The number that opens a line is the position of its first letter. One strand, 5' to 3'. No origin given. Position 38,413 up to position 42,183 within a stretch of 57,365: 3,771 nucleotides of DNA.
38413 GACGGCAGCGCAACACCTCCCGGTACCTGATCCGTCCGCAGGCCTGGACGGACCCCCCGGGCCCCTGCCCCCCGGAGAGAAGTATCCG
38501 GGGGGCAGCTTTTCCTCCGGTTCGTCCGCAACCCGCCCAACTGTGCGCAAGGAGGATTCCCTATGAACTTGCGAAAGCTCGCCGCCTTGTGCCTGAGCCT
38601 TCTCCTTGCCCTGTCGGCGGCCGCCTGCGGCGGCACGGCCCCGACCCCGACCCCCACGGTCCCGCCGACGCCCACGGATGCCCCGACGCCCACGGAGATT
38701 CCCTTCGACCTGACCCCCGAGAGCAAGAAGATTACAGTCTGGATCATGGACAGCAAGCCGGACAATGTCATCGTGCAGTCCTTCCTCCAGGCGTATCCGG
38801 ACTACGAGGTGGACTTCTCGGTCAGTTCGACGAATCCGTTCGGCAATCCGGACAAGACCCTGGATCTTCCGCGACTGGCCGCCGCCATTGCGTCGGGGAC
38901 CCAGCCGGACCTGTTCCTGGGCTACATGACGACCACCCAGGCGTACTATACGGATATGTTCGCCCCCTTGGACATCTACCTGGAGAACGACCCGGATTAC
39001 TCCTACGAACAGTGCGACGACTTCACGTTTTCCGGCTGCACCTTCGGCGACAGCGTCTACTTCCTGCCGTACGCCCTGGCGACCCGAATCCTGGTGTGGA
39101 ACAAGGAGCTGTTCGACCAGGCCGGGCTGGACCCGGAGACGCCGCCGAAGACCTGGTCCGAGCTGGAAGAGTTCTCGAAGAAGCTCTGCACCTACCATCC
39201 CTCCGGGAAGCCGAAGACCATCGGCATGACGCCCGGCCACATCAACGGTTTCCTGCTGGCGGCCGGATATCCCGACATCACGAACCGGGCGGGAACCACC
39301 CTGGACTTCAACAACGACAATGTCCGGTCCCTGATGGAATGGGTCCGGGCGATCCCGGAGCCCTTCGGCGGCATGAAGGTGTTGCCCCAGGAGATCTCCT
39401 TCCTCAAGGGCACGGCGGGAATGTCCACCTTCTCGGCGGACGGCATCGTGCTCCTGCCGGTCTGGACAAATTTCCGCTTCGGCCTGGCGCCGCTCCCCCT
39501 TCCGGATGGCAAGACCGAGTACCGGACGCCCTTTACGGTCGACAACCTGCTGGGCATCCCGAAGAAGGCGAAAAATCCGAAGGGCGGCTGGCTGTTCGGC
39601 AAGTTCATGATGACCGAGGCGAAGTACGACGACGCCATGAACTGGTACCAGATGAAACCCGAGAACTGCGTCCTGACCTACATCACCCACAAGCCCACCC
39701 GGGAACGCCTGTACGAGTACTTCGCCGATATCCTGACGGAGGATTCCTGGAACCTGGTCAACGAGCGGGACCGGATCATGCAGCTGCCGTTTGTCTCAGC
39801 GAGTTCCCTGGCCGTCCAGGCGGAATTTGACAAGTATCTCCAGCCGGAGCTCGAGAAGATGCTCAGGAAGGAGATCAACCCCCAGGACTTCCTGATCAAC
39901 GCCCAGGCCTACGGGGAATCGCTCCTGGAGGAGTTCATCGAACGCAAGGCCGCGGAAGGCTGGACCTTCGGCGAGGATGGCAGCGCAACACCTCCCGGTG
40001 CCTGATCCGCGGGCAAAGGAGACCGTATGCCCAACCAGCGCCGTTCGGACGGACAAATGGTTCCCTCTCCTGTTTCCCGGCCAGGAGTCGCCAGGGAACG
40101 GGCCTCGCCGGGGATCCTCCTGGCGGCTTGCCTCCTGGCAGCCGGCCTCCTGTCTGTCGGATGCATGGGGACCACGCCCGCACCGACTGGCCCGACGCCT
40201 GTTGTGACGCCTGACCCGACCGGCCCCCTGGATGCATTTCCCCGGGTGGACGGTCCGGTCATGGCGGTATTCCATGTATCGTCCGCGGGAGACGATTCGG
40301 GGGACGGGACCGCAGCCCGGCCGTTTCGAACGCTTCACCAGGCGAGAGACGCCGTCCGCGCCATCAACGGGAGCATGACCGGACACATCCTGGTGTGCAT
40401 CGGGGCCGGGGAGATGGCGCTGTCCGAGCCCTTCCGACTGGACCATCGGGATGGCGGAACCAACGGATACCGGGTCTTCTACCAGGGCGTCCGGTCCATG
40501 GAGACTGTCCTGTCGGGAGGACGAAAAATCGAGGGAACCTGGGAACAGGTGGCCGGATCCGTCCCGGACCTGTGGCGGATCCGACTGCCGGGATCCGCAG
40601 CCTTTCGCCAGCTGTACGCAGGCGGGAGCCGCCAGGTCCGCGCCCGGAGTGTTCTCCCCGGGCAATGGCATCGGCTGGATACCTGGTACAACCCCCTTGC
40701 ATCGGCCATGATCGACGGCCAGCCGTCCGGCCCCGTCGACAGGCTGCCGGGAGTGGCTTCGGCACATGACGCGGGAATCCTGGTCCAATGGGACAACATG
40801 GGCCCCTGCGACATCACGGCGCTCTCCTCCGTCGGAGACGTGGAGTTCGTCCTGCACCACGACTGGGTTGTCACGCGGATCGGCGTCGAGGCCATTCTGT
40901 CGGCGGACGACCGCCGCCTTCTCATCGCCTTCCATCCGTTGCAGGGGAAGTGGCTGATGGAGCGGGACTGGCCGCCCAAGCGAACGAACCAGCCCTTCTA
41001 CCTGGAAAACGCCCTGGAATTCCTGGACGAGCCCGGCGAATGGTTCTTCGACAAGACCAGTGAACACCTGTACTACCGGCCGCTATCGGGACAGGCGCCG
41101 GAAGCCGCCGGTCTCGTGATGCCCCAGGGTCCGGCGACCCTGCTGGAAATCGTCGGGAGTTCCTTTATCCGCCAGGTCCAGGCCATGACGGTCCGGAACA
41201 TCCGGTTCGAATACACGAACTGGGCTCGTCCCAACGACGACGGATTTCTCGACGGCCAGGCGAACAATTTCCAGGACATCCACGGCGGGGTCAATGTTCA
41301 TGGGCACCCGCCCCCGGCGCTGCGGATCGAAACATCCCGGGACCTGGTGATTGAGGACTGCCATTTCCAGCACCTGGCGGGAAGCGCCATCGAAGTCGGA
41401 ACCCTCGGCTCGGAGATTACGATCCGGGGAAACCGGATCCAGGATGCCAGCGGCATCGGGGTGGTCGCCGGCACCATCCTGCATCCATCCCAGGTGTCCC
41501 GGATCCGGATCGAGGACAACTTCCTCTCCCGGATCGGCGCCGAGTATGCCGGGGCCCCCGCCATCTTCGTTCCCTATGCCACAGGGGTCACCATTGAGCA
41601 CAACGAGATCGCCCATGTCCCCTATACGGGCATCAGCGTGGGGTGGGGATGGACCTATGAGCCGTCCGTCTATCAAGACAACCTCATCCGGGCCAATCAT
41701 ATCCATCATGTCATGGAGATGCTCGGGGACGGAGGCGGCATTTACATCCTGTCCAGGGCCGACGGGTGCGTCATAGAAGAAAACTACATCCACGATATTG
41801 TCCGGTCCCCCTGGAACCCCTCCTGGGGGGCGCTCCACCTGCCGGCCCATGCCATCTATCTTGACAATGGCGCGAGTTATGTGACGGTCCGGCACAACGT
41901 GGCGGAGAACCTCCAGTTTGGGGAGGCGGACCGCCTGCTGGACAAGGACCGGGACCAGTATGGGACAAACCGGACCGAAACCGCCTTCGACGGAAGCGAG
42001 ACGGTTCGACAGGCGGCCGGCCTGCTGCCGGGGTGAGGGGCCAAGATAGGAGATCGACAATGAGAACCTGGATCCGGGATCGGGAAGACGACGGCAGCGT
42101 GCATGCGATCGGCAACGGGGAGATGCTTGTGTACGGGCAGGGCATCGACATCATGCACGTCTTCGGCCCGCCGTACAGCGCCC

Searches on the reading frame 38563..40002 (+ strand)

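Call 78: search_protein_families(library=pfam, max_evalue=0.01, proteins=[window:38563-40002:+])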
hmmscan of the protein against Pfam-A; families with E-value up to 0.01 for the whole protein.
window:38563-40002:+ (480 aa): 2 families
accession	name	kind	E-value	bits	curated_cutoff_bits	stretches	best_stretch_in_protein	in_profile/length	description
PF01547.30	SBP_bac_1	-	5.1e-23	83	26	1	72-353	15-304/307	Bacterial extracellular solute-binding protein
PF13416.11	SBP_bac_8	-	2.1e-16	61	27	1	104-363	27-257/279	Bacterial extracellular solute-binding protein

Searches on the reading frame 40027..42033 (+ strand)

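Call 78: search_protein_families(library=pfam, max_evalue=0.01, proteins=[window:40027-42033:+])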
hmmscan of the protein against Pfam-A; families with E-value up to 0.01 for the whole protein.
window:40027-42033:+ (669 aa): 3 families
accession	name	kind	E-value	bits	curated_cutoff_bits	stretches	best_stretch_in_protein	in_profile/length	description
PF13229.12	Beta_helix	-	1.7e-19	70.5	25.9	3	494-630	12-114/158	Right handed beta helix region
PF21231.2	GH141_M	-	1.1e-15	58.3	27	1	268-352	67-155/156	GH141 insertion domain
PF05048.19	NosD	-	0.0028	17.6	23.6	0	429-536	60-153/212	Periplasmic copper-binding protein (NosD)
